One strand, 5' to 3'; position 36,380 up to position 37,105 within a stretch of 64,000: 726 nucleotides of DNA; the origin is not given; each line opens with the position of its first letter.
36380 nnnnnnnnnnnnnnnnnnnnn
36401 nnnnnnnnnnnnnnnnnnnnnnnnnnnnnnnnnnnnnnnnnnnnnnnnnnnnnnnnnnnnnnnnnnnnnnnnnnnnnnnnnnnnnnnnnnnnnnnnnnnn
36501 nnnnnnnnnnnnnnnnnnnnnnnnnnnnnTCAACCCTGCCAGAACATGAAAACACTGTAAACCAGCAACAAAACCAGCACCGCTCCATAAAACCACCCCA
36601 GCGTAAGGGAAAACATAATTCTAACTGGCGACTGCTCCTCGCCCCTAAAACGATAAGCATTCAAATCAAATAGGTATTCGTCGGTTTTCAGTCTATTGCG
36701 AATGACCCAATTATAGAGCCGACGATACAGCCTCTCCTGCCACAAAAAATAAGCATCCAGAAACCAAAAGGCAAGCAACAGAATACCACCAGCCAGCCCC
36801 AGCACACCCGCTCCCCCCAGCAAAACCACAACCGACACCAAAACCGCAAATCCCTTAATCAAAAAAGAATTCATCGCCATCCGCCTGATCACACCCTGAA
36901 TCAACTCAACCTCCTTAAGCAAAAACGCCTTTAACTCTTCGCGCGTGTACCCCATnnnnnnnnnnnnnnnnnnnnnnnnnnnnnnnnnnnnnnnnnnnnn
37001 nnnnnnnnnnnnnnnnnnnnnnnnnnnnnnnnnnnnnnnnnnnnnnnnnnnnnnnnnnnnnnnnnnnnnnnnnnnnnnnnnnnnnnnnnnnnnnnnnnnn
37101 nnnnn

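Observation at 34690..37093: Low-GC, unskewed island with a three-gene module (3-TM protein, ABC-type AAA ATPase, small split ORF): candidate uncharacterised defence/abortive-infection-like system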

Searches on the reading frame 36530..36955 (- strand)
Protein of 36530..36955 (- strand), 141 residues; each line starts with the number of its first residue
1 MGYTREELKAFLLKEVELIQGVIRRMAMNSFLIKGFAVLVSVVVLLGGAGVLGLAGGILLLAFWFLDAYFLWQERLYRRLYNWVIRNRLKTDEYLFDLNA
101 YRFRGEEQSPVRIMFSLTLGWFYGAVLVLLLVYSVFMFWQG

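Call 3: search_protein_families(library=pfam, proteins=[window:36530-36955:-], max_evalue=0.1)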
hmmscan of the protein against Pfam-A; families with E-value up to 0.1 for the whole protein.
window:36530-36955:- (141 aa): 0 families

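Call 4: search_protein_families(library=padloc, proteins=[window:36530-36955:-], max_evalue=0.1)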
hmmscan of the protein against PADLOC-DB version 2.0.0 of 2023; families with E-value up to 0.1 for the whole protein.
window:36530-36955:- (141 aa): 4 families
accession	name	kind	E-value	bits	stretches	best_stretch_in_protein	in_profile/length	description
PDLC04686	PDC-M50A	-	1e-36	124.1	1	12-136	5-131/134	-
PDLC04684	PDC-M50A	-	1.8e-32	111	1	10-139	12-142/159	-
PDLC04685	PDC-M50A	-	2.4e-21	74.4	1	13-133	6-125/130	-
PDLC04687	PDC-M50A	-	1.9e-15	55.1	1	6-138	6-141/144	-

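Call 5: search_protein_families(library=ncbifam, proteins=[window:36530-36955:-], max_evalue=0.1)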
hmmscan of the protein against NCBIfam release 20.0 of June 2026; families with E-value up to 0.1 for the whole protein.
window:36530-36955:- (141 aa): 0 families

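Call 8: search_protein_families(library=phrogs, proteins=[window:36530-36955:-], max_evalue=0.01)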
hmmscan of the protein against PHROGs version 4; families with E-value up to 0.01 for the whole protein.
window:36530-36955:- (141 aa): 1 family
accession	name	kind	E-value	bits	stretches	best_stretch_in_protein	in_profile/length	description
phrog_19896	-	unknown function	2e-23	84.4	1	10-136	4-133/135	-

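Call 11: find_homologous_proteins(query=window:36530-36955:-)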
Query window:36530-36955:- (141 aa): 791 proteins with E <= 0.001 among 1281 candidates; the best 120 are listed.
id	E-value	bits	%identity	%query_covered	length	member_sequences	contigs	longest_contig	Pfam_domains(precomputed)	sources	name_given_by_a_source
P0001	8.3e-84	297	100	100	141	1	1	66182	-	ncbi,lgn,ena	-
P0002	3.7e-61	223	77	100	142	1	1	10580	-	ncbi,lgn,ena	-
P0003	5.3e-56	207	67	99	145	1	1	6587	-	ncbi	-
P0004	8.5e-56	206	70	100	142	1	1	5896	-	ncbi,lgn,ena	-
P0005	4.5e-55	204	67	100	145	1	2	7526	-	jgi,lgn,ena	-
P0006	9.8e-55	202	65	99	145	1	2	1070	-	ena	-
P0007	1.3e-54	202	65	100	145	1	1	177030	-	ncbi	-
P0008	2.2e-54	201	65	99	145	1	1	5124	-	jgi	-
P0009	2.9e-54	201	65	100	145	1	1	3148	-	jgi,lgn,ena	-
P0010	3.2e-54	201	65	99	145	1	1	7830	-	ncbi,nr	ncbi:MAG: hypothetical protein LWW95_11240 [Candidatus Desulfofervidus auxilii]|nr:hypothetical prot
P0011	3.2e-54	201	65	98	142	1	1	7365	-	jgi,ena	-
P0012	3.5e-54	201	64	99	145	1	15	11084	-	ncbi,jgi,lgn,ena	-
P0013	4.2e-54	200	65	99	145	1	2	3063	-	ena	-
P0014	4.4e-54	200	65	99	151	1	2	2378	-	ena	-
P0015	4.7e-54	200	63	100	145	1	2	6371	-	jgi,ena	-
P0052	1.5e-52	195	63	99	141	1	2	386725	-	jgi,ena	-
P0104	3.2e-50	188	62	97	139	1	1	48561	-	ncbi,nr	ncbi:MAG: hypothetical protein Q9M37_07085 [Desulfonauticus sp.]|nr:hypothetical protein [Desulfonau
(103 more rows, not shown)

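Call 13: find_encoding_contigs(protein=P0007, flank=6000, max_places=3)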
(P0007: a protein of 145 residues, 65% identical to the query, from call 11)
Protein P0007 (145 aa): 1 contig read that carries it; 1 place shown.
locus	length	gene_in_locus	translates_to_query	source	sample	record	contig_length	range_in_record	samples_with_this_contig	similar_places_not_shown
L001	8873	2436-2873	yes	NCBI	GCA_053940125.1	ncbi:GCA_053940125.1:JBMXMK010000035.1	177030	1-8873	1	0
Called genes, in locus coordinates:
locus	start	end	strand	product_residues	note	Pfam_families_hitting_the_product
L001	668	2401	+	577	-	PF02384:N6_Mtase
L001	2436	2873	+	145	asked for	-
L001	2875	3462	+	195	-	PF08937:ThsB_TIR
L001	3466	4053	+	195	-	PF13676:TIR_2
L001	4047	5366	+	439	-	PF01420:Methylase_S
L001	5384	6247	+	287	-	PF18863:AbiJ_NTD4, PF14355:Abi_C (weak)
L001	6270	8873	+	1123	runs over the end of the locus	PF04313:HSDR_N, PF04851:ResIII, PF18766:SWI2_SNF2, PF22679:T1R_D3-like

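Call 14: find_encoding_contigs(protein=P0052, flank=6000, max_places=3)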
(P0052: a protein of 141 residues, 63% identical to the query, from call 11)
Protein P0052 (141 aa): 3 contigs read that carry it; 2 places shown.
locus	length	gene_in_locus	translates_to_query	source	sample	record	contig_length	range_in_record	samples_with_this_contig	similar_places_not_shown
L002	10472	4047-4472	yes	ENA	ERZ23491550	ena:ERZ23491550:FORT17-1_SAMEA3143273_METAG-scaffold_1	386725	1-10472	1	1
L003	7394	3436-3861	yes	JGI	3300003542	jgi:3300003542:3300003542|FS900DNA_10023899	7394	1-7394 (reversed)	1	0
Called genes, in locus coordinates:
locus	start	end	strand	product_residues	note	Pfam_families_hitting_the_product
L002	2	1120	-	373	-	?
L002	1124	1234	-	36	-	-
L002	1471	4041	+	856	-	PF04851:ResIII (weak)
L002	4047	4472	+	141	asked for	-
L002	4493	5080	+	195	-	PF08937:ThsB_TIR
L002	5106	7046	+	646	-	PF02086:MethyltransfD12 (faint), PF03602:Cons_hypoth95 (faint), PF01555:N6_N4_Mtase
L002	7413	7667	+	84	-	-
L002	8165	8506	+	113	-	PF04892:VanZ-LLP1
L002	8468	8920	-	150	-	PF02130:YbeY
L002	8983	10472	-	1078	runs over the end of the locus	PF25596:CPSase_L_D1, PF02786:CPSase_L_D2, PF02787:CPSase_L_D3, PF25596:CPSase_L_D1, PF02655:ATP-grasp_3, PF02222:ATP-grasp, PF02786:CPSase_L_D2, PF07478:Dala_Dala_lig_C, +6 more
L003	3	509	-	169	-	?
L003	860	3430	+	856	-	PF04851:ResIII (weak)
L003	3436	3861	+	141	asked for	-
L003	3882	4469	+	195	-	PF08937:ThsB_TIR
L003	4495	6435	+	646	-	PF02086:MethyltransfD12 (faint), PF03602:Cons_hypoth95 (faint), PF01555:N6_N4_Mtase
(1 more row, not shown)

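Call 15: find_encoding_contigs(protein=P0104, flank=6000, max_places=3)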
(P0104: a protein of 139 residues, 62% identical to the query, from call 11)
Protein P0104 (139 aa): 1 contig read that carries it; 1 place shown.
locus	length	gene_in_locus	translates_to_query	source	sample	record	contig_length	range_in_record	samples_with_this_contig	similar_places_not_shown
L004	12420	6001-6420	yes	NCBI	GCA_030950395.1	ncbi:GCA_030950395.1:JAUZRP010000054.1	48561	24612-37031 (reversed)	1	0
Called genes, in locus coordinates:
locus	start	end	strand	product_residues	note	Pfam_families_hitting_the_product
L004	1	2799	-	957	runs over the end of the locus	PF00675:Peptidase_M16 (weak), PF05193:Peptidase_M16_C, PF08367:M16C_assoc, PF22516:PreP_C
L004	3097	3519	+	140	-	-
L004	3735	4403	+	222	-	PF21350:Cas6_I-A (weak), PF01881:Cas_Cas6_C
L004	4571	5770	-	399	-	PF13173:AAA_14, PF13635:DUF4143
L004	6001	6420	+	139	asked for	-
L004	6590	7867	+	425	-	PF13173:AAA_14, PF13635:DUF4143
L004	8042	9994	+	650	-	PF09484:Cas_TM1802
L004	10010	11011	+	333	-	PF05107:Cas_Cas7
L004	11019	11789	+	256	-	PF09704:Cas_Cas5d (weak)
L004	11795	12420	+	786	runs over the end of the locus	PF00270:DEAD, PF04851:ResIII, PF00271:Helicase_C (weak), PF22590:Cas3-like_C_2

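Call 17: find_encoding_contigs(protein=P0002, flank=6000, max_places=3)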
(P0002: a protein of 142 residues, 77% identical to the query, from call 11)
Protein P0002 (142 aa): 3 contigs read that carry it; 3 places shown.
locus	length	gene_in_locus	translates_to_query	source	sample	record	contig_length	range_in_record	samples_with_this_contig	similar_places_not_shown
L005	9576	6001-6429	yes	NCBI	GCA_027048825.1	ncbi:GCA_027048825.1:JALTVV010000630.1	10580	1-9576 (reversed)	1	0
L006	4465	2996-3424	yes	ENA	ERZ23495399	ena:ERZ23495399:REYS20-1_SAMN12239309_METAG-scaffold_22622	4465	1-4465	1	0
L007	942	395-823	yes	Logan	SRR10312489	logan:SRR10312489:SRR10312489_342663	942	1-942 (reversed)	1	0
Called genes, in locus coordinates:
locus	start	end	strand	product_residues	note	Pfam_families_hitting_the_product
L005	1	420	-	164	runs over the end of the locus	PF00581:Rhodanese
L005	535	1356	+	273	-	PF02563:Poly_export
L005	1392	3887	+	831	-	PF02706:Wzz (faint)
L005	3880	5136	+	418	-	PF00155:Aminotran_1_2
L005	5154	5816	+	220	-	PF00881:Nitroreductase, PF14512:TM1586_NiRdase (faint)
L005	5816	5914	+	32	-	-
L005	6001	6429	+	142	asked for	-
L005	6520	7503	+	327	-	-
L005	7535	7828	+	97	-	-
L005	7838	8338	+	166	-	-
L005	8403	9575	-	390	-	?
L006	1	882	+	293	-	?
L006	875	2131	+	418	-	PF00155:Aminotran_1_2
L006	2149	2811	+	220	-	PF00881:Nitroreductase, PF14512:TM1586_NiRdase (faint)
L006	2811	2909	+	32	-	-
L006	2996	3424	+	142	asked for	-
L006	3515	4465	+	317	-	?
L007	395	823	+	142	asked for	-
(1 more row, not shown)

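Call 25: search_protein_families(library=padloc, proteins=[L005:7838-8338:+, L001:2875-3462:+, L001:3466-4053:+, L002:4493-5080:+, L004:6590-7867:+], max_evalue=0.01)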
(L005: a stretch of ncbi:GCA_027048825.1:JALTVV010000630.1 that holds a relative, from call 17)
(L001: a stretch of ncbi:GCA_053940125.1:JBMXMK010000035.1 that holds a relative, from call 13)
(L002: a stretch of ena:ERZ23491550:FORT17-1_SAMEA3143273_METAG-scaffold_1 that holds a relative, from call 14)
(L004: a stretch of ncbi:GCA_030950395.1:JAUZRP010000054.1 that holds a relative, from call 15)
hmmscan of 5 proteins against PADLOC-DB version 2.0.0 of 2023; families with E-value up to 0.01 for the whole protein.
L005:7838-8338:+ (166 aa): 1 family
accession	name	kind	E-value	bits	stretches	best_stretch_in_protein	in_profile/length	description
PDLC04563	PDC-M29B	-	1.1e-06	26.9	1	56-148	68-159/164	-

L001:2875-3462:+ (195 aa): 7 families
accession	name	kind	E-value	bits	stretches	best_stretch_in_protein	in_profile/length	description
PDLC00431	ThsB1|ThsB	-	3.5e-71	236.8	1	1-194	1-161/162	TIR-like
PDLC04688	PDC-M50B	-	5.9e-67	222.9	1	1-192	1-158/162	-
PDLC00433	ThsB1|ThsB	-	8.9e-47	157.2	1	1-129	1-122/164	TIR-like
PDLC00429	ThsB1|ThsB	-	4.7e-05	21.5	1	4-106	6-108/167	TIR-like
PDLC00418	ThsB1|ThsB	-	6.6e-05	20.8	1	37-105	38-105/155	TIR-like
PDLC00438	ThsB1|ThsB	-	0.00034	18.6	1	1-79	1-74/206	TIR-like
PDLC00428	ThsB1|ThsB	-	0.00036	18.9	1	1-89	1-101/219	TIR-like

L001:3466-4053:+ (195 aa): 13 families
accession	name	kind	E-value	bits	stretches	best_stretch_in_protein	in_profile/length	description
PDLC00419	ThsB1|ThsB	-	6.1e-51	170.5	1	33-163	25-155/165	TIR-like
PDLC00436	ThsB1|ThsB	-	3.2e-48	161.7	1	2-151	3-157/183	TIR-like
PDLC00423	ThsB1|ThsB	-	5.1e-45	151.5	1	31-190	31-189/190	TIR-like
PDLC00422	ThsB1|ThsB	-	2.7e-37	126.1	1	1-152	1-159/194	TIR-like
PDLC00437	ThsB1|ThsB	-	6.6e-23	79.2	1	56-149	2-97/129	TIR-like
PDLC00425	ThsB1|ThsB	-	4.2e-19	66.9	1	35-122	251-341/389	TIR-like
PDLC00426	ThsB1|ThsB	-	1.3e-16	58.8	1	37-128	239-331/352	TIR-like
PDLC02012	SAVED5--SAVED_TIR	-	1.9e-08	31.9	1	36-113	14-88/404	-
PDLC00430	ThsB1|ThsB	-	7.9e-06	23.6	1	36-67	65-97/269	TIR-like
PDLC00418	ThsB1|ThsB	-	1.1e-05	23.3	1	37-117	6-89/155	TIR-like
PDLC05062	PDC-S66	-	7.1e-05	20.4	1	29-68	142-182/282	-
PDLC03825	spbK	-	0.00046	17.7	1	35-62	148-175/308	-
PDLC03015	TIR-NLR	-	0.004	13.9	1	36-117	2-78/824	-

L002:4493-5080:+ (195 aa): 4 families
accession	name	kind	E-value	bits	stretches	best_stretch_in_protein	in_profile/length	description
PDLC00431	ThsB1|ThsB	-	8.2e-68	225.9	1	1-194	1-161/162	TIR-like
PDLC04688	PDC-M50B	-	2e-64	214.7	1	1-192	1-158/162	-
PDLC00433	ThsB1|ThsB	-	2.2e-44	149.4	1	1-136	1-120/164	TIR-like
PDLC00418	ThsB1|ThsB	-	5.3e-05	21.1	1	37-105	38-105/155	TIR-like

L004:6590-7867:+ (425 aa): 9 families
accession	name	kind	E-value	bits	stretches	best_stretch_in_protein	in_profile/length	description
PDLC04789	PDC-S01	-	1e-79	266.3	1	3-403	2-367/375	-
PDLC04790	PDC-S01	-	3.6e-57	192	1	4-395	13-389/422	-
PDLC04787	PDC-S01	-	4.9e-55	185.1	1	3-409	11-393/412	-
PDLC04791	PDC-S01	-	7.2e-42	141.5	2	185-406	157-381/395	-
PDLC04788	PDC-S01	-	5.1e-37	125.8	1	4-408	3-414/448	-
PDLC04786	PDC-S01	-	2.9e-33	113.3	1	4-415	4-425/439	-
PDLC04792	PDC-S01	-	4.6e-20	69.6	1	5-380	4-391/452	-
PDLC01515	Csx3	-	0.0083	13.7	0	22-52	10-38/183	"CAS-I,CAS-III; associated"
PDLC02335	AbiLi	-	0.0089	13.1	0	302-351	208-254/326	AbiLi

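Call 26: search_protein_families(library=pfam, proteins=[L005:7838-8338:+, window:36530-36955:-, P0007, P0052, P0104], max_evalue=10)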
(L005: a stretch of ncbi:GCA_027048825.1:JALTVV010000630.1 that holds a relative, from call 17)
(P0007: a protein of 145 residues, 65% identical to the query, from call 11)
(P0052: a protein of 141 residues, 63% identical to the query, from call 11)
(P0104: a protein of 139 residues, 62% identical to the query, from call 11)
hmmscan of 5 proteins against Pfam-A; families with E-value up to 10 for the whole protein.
L005:7838-8338:+ (166 aa): 0 families

window:36530-36955:- (141 aa): 2 families
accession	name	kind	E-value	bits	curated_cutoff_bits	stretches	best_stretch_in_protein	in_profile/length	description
PF06387.16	Calcyon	-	0.49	10.8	25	1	15-46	70-101/180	D1 dopamine receptor-interacting protein (calcyon)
PF11808.13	PhoR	-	1.8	9.4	27.1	1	39-87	6-55/86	Phosphate regulon sensor protein PhoR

P0007 (145 aa): 0 families

P0052 (141 aa): 1 family
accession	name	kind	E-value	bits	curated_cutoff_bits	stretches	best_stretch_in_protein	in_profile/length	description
PF02532.19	PsbI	-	0.15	12.4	27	1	45-67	2-24/36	Photosystem II reaction centre I protein (PSII 4.8 kDa protein)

P0104 (139 aa): 0 families

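Call 29: find_related_loci(query=A3, collection=genome_contigs, flank=6000)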
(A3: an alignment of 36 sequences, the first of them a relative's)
Query A3 (141 aa) in genome_contigs; peptide patterns used: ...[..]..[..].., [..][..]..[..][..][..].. (x = any residue, [..] = any of these).
247 stretches matched a pattern; 139 encode a relative of the query (tblastn E <= 1e-3); the best 80 are kept; 80 distinct loci.
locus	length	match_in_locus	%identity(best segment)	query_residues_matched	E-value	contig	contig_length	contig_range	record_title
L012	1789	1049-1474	64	1-141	1e-61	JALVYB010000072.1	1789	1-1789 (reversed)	MAG: candidate division WOR-3 bacterium isolate M10_metabat2_scaf2bin.168 M10_NODE_51860_length_1789_cov_2.936823, whole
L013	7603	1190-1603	64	1-137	3e-58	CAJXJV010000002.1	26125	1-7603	MAG TPA_asm: uncultured Desulfurobacterium sp. isolate ERR1163132_bin.3_MetaBAT_v2.12.1_MAG genome assembly, contig: NOD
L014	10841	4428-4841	62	1-137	4e-57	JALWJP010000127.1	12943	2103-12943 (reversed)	MAG: Nanobdellati archaeon isolate M17_metabat1_scaf2bin.060 M17_NODE_4813_length_12943_cov_2.048923, whole genome shotg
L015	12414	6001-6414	62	1-137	2e-56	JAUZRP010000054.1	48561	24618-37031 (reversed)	MAG: Desulfonauticus sp. isolate GS19_ROV14_BS02-AMOR20_M0760 AMOR20_M0760_contig54, whole genome shotgun sequence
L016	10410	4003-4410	62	1-135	5e-56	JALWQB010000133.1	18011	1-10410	MAG: Deltaproteobacteria bacterium isolate M2_metabat1_scaf2bin.001 M2_NODE_3296_length_18011_cov_7.602606, whole genome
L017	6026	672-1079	65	1-135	6e-56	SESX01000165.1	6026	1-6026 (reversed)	MAG: Candidatus Acetocimmeria pyornia isolate JdFRolivine-5 165, whole genome shotgun sequence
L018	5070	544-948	66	5-138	2e-55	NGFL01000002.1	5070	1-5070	MAG: candidate division TA06 bacterium JGI_Cruoil_03_38_101 JGI24025J20009_10010628, whole genome shotgun sequence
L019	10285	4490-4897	63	1-135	3e-55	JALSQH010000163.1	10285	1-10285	MAG: bacterium isolate 356-284_metabat2_scaf2bin.127 356-284_scaffold_3849_c1, whole genome shotgun sequence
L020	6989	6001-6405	64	5-138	9e-55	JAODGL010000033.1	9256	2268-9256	MAG: Methanosarcinales archaeon isolate Flange_M5_B8-AMOR_1b 1-CGB-Flange_contig_738, whole genome shotgun sequence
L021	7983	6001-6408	63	4-138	5e-54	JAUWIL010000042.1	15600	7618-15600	MAG: Methanobacteriota archaeon isolate CSMAG_2293 CSMAG_2293_k127_2894791_length_15600_cov_27.7203, whole genome shotgu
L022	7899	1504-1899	62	5-135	4e-52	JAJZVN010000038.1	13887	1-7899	MAG: bacterium isolate SKS5.bin53 NODE_8150_length_13887_cov_9.199709, whole genome shotgun sequence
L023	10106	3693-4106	61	1-137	6e-52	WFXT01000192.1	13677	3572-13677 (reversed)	MAG: Bacteroidetes bacterium isolate S141_62 k151_313258, whole genome shotgun sequence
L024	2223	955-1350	59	5-135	2e-51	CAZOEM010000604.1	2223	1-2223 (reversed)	MAG TPA_asm: uncultured Halobacteria archaeon isolate binchicken_co116_93 genome assembly, contig: NODE_72367_length_222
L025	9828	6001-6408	59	4-138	5e-51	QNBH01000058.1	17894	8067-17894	MAG: Spirochaetes bacterium isolate B32_G16 B32_Guay16_scaffold_01585, whole genome shotgun sequence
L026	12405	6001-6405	59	5-138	8e-51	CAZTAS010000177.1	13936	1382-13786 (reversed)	MAG TPA_asm: uncultured Thermodesulfobacteriota bacterium isolate SRP323688_co1_150 genome assembly, contig: NODE_6858_l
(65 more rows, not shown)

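Call 33: search_protein_families(library=pfam, alignment_id=A5, max_evalue=0.001)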
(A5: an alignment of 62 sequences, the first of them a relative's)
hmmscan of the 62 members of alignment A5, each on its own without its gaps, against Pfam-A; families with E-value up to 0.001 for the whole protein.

A. member 1, L001:2836-3459:+ (208 aa): 1 family
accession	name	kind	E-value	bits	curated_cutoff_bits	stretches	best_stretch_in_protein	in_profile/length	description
PF08937.16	ThsB_TIR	-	1.4e-25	90.1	21.2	1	19-117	1-99/100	Thoeris protein ThsB, TIR-like domain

B. families by the number of members that match (of 62 scanned): 50 families (the first 25 are shown)
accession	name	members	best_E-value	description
PF08937.16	ThsB_TIR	31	1.1e-27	Thoeris protein ThsB, TIR-like domain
PF08334.16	T2SSG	5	1.8e-39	Type II secretion system (T2SS), protein G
PF07963.17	N_methyl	5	4.4e-10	Prokaryotic N-terminal methylation motif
PF13676.11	TIR_2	4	2.3e-11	TIR domain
PF00012.26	HSP70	1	3e-229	Hsp70 protein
PF01406.26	tRNA-synt_1e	1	1.4e-140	tRNA synthetases class I (C) catalytic domain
PF12974.12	Phosphonate-bd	1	2.6e-65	ABC transporter, phosphonate, periplasmic substrate-binding protein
PF13635.12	DUF4143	1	1.6e-34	Domain of unknown function (DUF4143)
PF01734.28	Patatin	1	4.2e-34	Patatin-like phospholipase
PF06560.17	GPI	1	1.3e-33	Glucose-6-phosphate isomerase (GPI)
PF13173.12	AAA_14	1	1.1e-27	AAA domain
PF00535.33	Glycos_transf_2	1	2.4e-23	Glycosyl transferase family 2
PF13416.11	SBP_bac_8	1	4.6e-21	Bacterial extracellular solute-binding protein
PF13343.11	SBP_bac_6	1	7.1e-21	Bacterial extracellular solute-binding protein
PF06723.19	MreB_Mbl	1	1.5e-19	MreB/Mbl protein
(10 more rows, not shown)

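Call 37: find_homologous_proteins(query=L005:7838-8335:+)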
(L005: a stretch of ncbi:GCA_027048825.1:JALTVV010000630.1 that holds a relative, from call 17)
Query L005:7838-8335:+ (166 aa): 2 proteins with E <= 0.001 among 30 candidates.
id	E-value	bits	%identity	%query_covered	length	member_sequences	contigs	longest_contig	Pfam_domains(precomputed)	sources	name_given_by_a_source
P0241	2.8e-105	367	100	100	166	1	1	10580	-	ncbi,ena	-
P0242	2.4e-14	71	72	30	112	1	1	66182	-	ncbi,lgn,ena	-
